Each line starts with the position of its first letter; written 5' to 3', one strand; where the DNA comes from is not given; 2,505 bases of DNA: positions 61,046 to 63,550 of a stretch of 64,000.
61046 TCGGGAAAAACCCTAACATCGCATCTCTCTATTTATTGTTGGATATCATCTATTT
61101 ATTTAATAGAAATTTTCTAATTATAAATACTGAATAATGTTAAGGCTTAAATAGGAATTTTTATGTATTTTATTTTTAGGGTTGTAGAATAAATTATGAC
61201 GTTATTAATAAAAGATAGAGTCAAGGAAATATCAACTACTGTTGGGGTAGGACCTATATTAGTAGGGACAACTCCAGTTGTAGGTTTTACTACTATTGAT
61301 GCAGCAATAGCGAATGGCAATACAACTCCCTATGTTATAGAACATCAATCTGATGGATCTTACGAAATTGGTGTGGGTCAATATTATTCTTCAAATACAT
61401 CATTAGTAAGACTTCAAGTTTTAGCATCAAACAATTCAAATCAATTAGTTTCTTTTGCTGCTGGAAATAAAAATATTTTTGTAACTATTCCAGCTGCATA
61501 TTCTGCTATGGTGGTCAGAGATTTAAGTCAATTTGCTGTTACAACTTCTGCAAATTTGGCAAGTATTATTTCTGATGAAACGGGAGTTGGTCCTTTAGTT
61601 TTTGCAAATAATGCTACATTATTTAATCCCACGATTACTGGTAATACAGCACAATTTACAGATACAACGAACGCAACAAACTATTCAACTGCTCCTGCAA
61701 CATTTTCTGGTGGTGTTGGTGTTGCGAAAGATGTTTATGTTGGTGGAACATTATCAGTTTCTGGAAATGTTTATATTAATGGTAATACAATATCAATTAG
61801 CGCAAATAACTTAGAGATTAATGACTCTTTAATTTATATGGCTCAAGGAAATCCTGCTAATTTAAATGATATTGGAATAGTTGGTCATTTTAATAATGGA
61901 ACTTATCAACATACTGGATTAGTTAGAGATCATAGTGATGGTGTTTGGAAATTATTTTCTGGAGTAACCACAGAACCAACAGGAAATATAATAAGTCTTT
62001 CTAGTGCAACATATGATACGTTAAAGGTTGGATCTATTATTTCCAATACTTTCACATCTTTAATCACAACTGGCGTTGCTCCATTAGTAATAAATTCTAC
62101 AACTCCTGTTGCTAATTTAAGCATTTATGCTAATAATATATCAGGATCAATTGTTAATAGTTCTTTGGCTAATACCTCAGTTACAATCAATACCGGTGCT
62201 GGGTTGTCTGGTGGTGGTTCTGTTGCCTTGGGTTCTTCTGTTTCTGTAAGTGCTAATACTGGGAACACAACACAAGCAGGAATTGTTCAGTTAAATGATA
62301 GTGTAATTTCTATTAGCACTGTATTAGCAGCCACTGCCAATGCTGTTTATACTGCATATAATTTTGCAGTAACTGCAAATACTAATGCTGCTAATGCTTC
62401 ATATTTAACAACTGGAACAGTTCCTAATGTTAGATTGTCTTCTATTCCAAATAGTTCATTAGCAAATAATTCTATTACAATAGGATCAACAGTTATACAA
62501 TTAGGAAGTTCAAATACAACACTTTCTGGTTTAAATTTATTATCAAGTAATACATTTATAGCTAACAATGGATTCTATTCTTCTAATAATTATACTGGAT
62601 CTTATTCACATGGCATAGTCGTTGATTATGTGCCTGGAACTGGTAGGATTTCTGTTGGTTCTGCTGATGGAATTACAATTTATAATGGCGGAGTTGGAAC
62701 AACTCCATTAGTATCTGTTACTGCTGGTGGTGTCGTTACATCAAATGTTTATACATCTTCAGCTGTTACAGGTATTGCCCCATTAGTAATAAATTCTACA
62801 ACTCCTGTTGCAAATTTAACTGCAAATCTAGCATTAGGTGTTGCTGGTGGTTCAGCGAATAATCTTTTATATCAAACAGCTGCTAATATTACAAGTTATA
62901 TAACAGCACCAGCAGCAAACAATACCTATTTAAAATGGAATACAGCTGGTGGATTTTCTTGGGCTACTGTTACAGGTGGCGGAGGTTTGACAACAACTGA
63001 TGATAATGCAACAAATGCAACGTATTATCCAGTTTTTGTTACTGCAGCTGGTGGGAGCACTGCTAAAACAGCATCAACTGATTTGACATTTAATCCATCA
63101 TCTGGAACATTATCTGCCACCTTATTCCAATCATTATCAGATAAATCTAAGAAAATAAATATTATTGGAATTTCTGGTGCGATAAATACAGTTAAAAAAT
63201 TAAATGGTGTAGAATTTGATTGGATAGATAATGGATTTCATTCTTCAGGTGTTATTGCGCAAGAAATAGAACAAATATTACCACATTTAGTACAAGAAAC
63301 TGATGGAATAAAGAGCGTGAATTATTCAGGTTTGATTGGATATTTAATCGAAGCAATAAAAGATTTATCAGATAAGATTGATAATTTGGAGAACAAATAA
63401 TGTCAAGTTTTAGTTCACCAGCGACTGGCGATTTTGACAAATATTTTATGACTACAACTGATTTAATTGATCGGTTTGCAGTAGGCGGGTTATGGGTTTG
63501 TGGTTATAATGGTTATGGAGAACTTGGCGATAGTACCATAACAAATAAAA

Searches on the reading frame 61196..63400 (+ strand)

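Call 8: search_protein_families(library=pfam, proteins=[window:61196-63400:+], max_evalue=0.01)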
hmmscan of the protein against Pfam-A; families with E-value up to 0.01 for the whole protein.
window:61196-63400:+ (734 aa): 2 families
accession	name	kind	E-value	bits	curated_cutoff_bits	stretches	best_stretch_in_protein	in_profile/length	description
PF13884.11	Peptidase_S74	-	1.4e-09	38.6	22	1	648-699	1-57/58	Chaperone of endosialidase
PF03406.18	Phage_fiber_2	-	4.3e-07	29.9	22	1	358-398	2-42/42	Phage tail fibre repeat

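Call 9: search_protein_families(library=phrogs, proteins=[window:61196-63400:+], max_evalue=0.01)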
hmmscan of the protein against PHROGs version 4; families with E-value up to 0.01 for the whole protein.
window:61196-63400:+ (734 aa): 20 families
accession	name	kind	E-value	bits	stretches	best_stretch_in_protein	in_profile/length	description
phrog_8215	-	tail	1.1e-21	77.9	1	256-733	500-994/1000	baseplate wedge initiator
phrog_25848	-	tail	6.3e-21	75.2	1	639-733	496-589/598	tail fiber protein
phrog_19966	-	tail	1e-19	71.6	1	644-734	629-723/724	long tail fiber protein distal subunit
phrog_30158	-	unknown function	2.9e-19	69.9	1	636-732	682-777/779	-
phrog_28992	-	unknown function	1e-18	68.6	1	636-727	237-328/343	-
phrog_18186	-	tail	5.2e-18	66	1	126-733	58-572/582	baseplate wedge subunit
phrog_5668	-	tail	6e-18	65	1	156-734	1063-1557/1567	tail fiber protein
phrog_1469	-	tail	7.8e-17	60.5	1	616-725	2497-2606/2607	baseplate wedge subunit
phrog_1699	-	tail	6.8e-16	59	1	648-733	894-989/1000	long tail fiber protein distal subunit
phrog_21722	-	tail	1.7e-14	54.3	1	643-733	475-566/576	long tail fiber protein distal subunit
phrog_14572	-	tail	1.7e-13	51.4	1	612-733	343-468/484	tail fiber protein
phrog_33119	-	tail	5.5e-12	46.1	1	637-733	538-632/643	long tail fiber protein distal subunit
phrog_6578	-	tail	2.6e-10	39.8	1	577-702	1004-1134/1210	tail fiber protein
phrog_7841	-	unknown function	3.1e-10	40.7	1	647-733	394-486/489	-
phrog_4563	-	tail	3.7e-10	40.6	1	636-733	215-327/346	tail fiber protein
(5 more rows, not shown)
